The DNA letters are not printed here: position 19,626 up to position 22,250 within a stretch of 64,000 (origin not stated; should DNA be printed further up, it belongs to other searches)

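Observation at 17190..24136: Operon of a GT-C (ArnT/PMT-like) glycosyltransferase, a second large multipass membrane protein of unknown function, ugd and a UDP-glucuronate decarboxylase: candidate consumers of the lipid-linked pentose donor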

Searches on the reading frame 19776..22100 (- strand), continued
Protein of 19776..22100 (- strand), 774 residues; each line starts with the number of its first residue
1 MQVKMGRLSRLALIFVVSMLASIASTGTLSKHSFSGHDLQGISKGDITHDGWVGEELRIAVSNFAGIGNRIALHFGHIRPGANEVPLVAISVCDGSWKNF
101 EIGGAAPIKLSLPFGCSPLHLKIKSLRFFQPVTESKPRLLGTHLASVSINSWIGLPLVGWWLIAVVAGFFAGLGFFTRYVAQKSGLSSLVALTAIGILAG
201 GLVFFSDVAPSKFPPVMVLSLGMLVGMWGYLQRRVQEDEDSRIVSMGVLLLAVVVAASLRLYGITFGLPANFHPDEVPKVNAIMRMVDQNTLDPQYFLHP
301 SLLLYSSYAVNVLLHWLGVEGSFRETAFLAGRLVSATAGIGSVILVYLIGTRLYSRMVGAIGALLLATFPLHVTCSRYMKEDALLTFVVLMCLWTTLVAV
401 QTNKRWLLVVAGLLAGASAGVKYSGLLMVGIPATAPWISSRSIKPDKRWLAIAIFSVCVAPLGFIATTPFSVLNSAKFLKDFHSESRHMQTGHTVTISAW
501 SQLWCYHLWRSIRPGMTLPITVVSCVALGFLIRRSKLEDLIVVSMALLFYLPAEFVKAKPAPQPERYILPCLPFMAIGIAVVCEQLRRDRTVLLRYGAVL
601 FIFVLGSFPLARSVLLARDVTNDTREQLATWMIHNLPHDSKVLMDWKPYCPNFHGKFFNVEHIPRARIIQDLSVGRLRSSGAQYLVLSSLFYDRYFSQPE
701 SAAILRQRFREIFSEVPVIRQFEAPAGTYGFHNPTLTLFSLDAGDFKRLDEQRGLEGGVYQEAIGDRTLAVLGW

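Call 24: search_solved_structures(query=A1, max_evalue=1, show_alignments=2)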
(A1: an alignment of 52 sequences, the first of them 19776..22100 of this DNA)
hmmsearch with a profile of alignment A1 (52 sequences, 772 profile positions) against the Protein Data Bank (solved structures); distinct sequences matched with E-value up to 1: 3.
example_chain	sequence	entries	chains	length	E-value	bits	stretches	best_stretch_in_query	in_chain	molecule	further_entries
6p25_A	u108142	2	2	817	6.8e-06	27.8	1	319-472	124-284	Dolichyl-phosphate-mannose--protein mannosyltransferase 1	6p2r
9i5k_A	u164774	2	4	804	0.016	16.6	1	246-435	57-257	Dolichyl-phosphate-mannose--protein mannosyltransferase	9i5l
8b9w_A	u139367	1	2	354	0.96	10.8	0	27-111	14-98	Putative cysteine synthase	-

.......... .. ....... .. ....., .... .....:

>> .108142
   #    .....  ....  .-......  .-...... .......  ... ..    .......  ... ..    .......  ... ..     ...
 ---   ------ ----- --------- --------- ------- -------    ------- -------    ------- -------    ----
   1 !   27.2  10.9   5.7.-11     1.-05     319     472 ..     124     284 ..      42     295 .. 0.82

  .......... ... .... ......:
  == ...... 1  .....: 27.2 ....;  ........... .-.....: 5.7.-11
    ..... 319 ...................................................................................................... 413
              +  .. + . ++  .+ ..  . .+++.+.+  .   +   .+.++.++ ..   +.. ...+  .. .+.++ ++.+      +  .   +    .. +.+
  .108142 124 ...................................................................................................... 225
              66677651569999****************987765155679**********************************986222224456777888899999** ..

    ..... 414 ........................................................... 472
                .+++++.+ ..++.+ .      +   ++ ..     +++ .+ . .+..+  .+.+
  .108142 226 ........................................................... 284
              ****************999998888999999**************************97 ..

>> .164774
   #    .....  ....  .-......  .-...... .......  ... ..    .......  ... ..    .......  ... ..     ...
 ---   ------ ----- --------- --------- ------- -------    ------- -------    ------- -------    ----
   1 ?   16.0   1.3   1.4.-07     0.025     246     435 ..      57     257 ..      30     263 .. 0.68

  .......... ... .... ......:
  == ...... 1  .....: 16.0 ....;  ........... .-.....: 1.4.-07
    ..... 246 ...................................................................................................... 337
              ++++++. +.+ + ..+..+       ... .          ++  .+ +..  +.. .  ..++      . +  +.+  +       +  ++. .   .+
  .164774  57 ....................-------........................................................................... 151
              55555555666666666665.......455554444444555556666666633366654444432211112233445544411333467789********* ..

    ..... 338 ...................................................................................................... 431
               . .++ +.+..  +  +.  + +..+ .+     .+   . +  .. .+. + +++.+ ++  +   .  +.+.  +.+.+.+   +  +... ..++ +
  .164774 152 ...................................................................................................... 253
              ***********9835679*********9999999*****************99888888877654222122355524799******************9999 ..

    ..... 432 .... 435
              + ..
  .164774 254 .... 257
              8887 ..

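Call 36: predict_structure(alignment_id=A1)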
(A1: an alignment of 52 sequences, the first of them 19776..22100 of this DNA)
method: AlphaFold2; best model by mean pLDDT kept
length: 774 residues; sequences in the alignment: 52
mean_pLDDT: 85.6   pTM: 0.85
mean pLDDT of the five models: 85.6, 85.4, 83.5, 81.8, 81.8
residues with pLDDT >= 90: 360; 70-90: 334; 50-70: 58; < 50: 22
segments of 3 or more residues with pLDDT < 50: 560-562, 761-774
pLDDT, mean of each block of 10 residues (from residue 1): 66 88 91 84 79 87 86 88 86 91 88 84 90 77 90 88 93 93 91 92 86 92 96 73 87 94 68 75 90 75 92 92 88 93 98 95 96 87 94 97 96 95 90 94 92 96 92 88 78 62 86 91 97 92 93 68 65 97 91 89 94 86 86 91 77 77 79 87 89 69 77 86 78 85 87 63 47 45
secondary structure, 60 per line:
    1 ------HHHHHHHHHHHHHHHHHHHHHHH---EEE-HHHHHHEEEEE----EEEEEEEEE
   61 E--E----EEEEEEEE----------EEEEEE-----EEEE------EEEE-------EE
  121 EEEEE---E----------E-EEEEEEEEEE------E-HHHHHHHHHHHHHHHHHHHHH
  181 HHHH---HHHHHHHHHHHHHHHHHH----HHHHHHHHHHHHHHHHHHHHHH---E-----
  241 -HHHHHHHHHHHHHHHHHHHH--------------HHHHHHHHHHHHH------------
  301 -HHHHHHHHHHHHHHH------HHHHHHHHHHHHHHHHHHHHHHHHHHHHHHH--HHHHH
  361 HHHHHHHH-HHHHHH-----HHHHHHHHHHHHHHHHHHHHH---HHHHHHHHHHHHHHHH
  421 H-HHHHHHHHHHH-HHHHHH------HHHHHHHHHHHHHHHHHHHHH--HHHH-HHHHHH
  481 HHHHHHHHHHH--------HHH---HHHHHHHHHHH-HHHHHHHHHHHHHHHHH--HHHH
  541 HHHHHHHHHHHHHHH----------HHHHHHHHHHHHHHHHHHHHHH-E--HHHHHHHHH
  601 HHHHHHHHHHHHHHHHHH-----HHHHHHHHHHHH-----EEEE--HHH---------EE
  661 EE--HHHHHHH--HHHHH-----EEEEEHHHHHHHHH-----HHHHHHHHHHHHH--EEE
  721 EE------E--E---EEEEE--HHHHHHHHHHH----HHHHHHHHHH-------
elements in order (helices of 4 or more, strands of 3 or more residues): H7-29 E33-35 H37-42 E43-47 E52-61 E69-76 E87-92 E98-101 E108-111 E119-125 E142-151 H160-184 H188-205 H210-231 H242-261 H276-288 H302-316 H323-353 H356-368 H370-375 H381-401 H405-421 H423-433 H435-440 H447-467 H470-473 H475-491 H506-516 H518-534 H537-555 H566-587 H592-618 H624-635 E641-644 E659-662 H665-671 H674-678 E684-688 H689-697 H703-715 E718-722 E736-740 H743-753 H758-767

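Call 40: fold_search(model_id=the predicted structure, library=pdb)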
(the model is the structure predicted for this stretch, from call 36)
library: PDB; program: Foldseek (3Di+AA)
matches with E <= 10: 720; with E <= 0.001: 43
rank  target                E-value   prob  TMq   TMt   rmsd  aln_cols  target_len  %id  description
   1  8age_A                1.1e-10  1.00  0.36  0.42  12.4       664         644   12  Structure of yeast oligosaccharylransferase complex with acceptor peptide bound (released 2022-12-07)
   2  3waj                  2.0e-10  1.00  0.40  0.39  13.4       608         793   13  Crystal structure of the Archaeoglobus fulgidus oligosaccharyltransferase (O29867_ARCFU) complex with Zn and sulfate (released 2013-10-30)
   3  7oci_F                2.8e-10  1.00  0.37  0.44  12.3       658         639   12  Cryo-EM structure of yeast Ost6p containing oligosaccharyltransferase complex (released 2022-02-16)
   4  7e9s_A                8.6e-10  1.00  0.39  0.35  13.6       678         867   12  Archaeal oligosaccharyltransferase AglB from Archaeoglobus fulgidus in complex with an inhibitory peptide and a dolich (released 2021-09-08)
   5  5gmy_A                9.7e-10  1.00  0.39  0.36  13.0       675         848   12  Crystal structure of the Archaeoglobus fulgidus oligosaccharyltransferase (O29867_ARCFU) tethered with an acceptor pep (released 2017-02-01)
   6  8agc_A                1.1e-09  1.00  0.37  0.40  11.5       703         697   12  Structure of yeast oligosaccharylransferase complex with lipid-linked oligosaccharide and non-acceptor peptide bound (released 2022-12-07)
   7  9n9j_I                1.6e-09  1.00  0.37  0.40  12.6       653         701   13  Structure of a GRP94 folding intermediate engaged with a CCDC134- and FKBP11-bound secretory translocon (released 2025-11-19)
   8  8agb_A                2.2e-09  1.00  0.36  0.42  13.4       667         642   13  Structure of yeast oligosaccharylransferase complex with lipid-linked oligosaccharide bound (released 2022-12-07)
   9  6ezn_F                2.7e-09  1.00  0.35  0.41  13.3       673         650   12  Cryo-EM structure of the yeast oligosaccharyltransferase (OST) complex (released 2018-01-17)
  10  6s7o_A                3.0e-09  1.00  0.38  0.43  13.3       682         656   11  Cryo-EM structure of human oligosaccharyltransferase complex OST-A (released 2019-12-18)
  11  3wak                  3.1e-09  1.00  0.37  0.33  14.8       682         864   12  Crystal structure of the Archaeoglobus fulgidus oligosaccharyltransferase (O29867_ARCFU) in the apo form (released 2013-10-30)
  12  6s7t_A                3.4e-09  1.00  0.37  0.40   9.4       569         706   13  Cryo-EM structure of human oligosaccharyltransferase complex OST-B (released 2019-12-18)
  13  8b6l_I                3.7e-09  1.00  0.37  0.41  12.6       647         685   13  Subtomogram average of the human Sec61-TRAP-OSTA-translocon (released 2022-12-07)
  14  6ftg_5                2.6e-08  1.00  0.36  0.42  13.2       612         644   12  Subtomogram average of OST-containing ribosome-translocon complexes from canine rough microsomal membranes (released 2018-03-21)
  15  8pn9_A                3.0e-08  1.00  0.37  0.43  12.9       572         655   14  Structure of human oligosaccharyltransferase OST-A complex bound to NGI-1 (released 2024-05-08)
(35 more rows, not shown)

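Call 73: find_encoding_contigs(protein=P0001, flank=10000, max_places=1)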
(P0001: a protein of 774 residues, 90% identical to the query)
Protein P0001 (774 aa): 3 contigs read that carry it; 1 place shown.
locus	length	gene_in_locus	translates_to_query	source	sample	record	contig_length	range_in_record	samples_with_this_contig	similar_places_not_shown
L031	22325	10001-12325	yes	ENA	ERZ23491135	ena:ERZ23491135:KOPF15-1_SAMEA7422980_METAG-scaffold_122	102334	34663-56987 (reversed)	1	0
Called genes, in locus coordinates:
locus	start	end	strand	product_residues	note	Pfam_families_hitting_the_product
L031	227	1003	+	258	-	PF01464:SLT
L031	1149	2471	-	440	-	PF05195:AMP_N, PF00557:Peptidase_M24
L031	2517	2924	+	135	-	PF13279:4HBT_2, PF03061:4HBT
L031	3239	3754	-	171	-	-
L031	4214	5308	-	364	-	PF09992:NAGPA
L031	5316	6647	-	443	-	PF01512:Complex1_51K, PF10531:SLBB (weak), PF22461:SLBB_2, PF10589:NADH_4Fe-4S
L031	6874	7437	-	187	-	-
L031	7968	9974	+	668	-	-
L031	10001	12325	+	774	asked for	PF02366:PMT, PF13231:PMT_2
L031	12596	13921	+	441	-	PF02558:ApbA (faint), PF03446:NAD_binding_2, PF03721:UDPG_MGDP_dh_N, PF03807:F420_oxidored (faint), PF00984:UDPG_MGDP_dh, PF03720:UDPG_MGDP_dh_C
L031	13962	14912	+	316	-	PF01073:3Beta_HSD, PF01370:Epimerase, PF02719:Polysacc_synt_2 (faint), PF04321:RmlD_sub_bind (weak), PF07993:NAD_binding_4 (faint), PF16363:GDP_Man_Dehyd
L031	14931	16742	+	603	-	PF00009:GTP_EFTU, PF03144:GTP_EFTU_D2, PF00679:EFG_C, PF06421:LepA_C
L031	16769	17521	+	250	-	PF00149:Metallophos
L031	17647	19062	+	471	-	PF03446:NAD_binding_2, PF00393:6PGD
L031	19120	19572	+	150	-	PF02367:TsaE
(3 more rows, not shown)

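Call 82: find_encoding_contigs(protein=P0110, flank=10000, max_places=1)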
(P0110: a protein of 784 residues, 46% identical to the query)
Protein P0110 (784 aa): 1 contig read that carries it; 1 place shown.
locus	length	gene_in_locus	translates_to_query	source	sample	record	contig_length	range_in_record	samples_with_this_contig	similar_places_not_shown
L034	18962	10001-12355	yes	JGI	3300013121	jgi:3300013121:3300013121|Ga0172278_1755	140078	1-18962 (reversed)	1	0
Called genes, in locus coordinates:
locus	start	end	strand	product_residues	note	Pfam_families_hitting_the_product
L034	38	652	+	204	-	-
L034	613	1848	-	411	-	PF13677:MotB_plug, PF00691:OmpA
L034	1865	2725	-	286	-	PF20560:MotA_N, PF01618:MotA_ExbB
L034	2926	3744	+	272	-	PF01464:SLT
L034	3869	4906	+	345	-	-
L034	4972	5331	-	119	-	-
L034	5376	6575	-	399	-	PF00989:PAS, PF08448:PAS_4 (weak), PF08447:PAS_3, PF00512:HisKA, PF02518:HATPase_c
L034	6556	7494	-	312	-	PF08668:HDOD, PF01966:HD (faint)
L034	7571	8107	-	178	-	-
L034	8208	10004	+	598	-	-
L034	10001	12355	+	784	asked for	PF02366:PMT, PF13231:PMT_2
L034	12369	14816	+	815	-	PF14814:UB2H (weak), PF00912:Transgly, PF00905:Transpeptidase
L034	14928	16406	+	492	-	PF00089:Trypsin, PF13365:Trypsin_2, PF00595:PDZ (weak), PF13180:PDZ_2, PF17820:PDZ_6, PF00595:PDZ, PF13180:PDZ_2, PF17820:PDZ_6, +1 more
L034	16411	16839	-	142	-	PF04134:DCC1-like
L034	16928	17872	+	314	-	-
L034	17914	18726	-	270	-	-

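Call 83: find_encoding_contigs(protein=P0097, flank=10000, max_places=1)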
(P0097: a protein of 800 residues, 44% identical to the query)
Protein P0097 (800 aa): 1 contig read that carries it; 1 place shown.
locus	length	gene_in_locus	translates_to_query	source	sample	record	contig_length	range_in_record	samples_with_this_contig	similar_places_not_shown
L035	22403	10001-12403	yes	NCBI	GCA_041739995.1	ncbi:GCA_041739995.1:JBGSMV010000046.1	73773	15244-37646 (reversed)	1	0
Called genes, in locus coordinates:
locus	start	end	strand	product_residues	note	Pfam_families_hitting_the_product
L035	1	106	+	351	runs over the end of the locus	PF01075:Glyco_transf_9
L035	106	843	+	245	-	PF06293:Kdo, PF01163:RIO1 (weak), PF01636:APH (faint), PF00069:Pkinase (weak), PF03109:ABC1 (weak)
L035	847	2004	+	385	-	PF01075:Glyco_transf_9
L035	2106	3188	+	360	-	PF00294:PfkB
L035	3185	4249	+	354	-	PF03755:YicC-like_N, PF08340:YicC-like_C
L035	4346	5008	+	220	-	PF00625:Guanylate_kin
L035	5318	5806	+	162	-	-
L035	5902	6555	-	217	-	PF02082:Rrf2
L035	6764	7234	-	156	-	PF18902:DUF5658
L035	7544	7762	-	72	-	-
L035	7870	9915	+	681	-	-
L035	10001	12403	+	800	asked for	PF02366:PMT, PF13231:PMT_2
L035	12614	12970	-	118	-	-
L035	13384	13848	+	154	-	-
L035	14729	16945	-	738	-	PF23139:OB_YrrC, PF14520:HHH_5 (weak), PF14490:HHH_RecD2, PF13245:AAA_19, PF13604:AAA_30, PF01443:Viral_helicase1 (weak), PF18335:SH3_13, PF13538:UvrD_C_2, +2 more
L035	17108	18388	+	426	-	PF02403:Seryl_tRNA_N, PF00587:tRNA-synt_2b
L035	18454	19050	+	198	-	-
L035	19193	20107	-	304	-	-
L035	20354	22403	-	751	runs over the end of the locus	PF07715:Plug, PF00593:TonB_dep_Rec_b-barrel, PF14905:OMP_b-brl_3 (weak)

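Call 96: list_cluster_members(proteins=[P0006, P0017, P0031, P0079, P0097, P0119, P0128, P0215, P0237, P0390])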
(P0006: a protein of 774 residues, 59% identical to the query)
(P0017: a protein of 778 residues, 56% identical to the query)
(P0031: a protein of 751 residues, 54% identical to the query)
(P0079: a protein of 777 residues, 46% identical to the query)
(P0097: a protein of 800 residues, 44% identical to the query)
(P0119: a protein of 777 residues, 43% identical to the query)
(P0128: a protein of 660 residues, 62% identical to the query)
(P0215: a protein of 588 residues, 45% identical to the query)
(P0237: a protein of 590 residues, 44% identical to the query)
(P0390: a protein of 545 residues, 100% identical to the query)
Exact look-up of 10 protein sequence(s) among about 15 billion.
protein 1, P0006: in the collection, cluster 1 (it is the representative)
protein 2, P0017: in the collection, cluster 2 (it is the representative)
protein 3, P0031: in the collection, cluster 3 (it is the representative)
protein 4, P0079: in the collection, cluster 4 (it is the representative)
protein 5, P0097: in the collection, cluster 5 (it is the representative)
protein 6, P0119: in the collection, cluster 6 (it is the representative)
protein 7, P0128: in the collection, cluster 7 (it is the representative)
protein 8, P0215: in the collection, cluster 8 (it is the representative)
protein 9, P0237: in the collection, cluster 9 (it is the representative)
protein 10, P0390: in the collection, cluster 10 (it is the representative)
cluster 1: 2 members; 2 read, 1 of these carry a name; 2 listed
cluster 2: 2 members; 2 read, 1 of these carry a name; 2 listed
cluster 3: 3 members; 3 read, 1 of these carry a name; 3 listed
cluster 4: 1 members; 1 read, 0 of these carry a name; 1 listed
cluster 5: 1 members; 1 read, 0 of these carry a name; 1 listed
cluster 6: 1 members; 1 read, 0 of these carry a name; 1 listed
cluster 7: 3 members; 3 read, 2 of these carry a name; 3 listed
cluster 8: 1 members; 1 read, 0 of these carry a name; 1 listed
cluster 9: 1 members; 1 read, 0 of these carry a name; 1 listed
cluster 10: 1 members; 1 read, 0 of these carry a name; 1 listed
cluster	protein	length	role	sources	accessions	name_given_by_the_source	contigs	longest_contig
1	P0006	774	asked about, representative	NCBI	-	-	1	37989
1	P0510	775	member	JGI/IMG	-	4-amino-4-deoxy-L-arabinose transferase-like glycosyltransferase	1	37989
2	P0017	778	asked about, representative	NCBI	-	-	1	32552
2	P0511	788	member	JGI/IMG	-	hypothetical protein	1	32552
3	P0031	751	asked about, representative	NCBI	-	-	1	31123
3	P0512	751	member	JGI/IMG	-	hypothetical protein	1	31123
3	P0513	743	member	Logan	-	-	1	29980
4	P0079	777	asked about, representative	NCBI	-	-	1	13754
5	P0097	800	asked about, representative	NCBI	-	-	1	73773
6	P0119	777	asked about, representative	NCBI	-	-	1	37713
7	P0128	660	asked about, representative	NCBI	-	-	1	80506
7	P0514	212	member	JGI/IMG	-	hypothetical protein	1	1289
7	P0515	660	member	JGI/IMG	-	hypothetical protein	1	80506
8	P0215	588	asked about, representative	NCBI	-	-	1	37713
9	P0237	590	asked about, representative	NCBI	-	-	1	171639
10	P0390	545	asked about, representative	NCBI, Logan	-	-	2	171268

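Call 105: search_dna_similar(query=window:19776-22100:-, collection=plasmids, mode=protein, max_evalue=0.00001, max_rows=20)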
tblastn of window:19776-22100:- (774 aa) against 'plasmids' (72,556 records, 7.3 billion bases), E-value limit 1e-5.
No match.
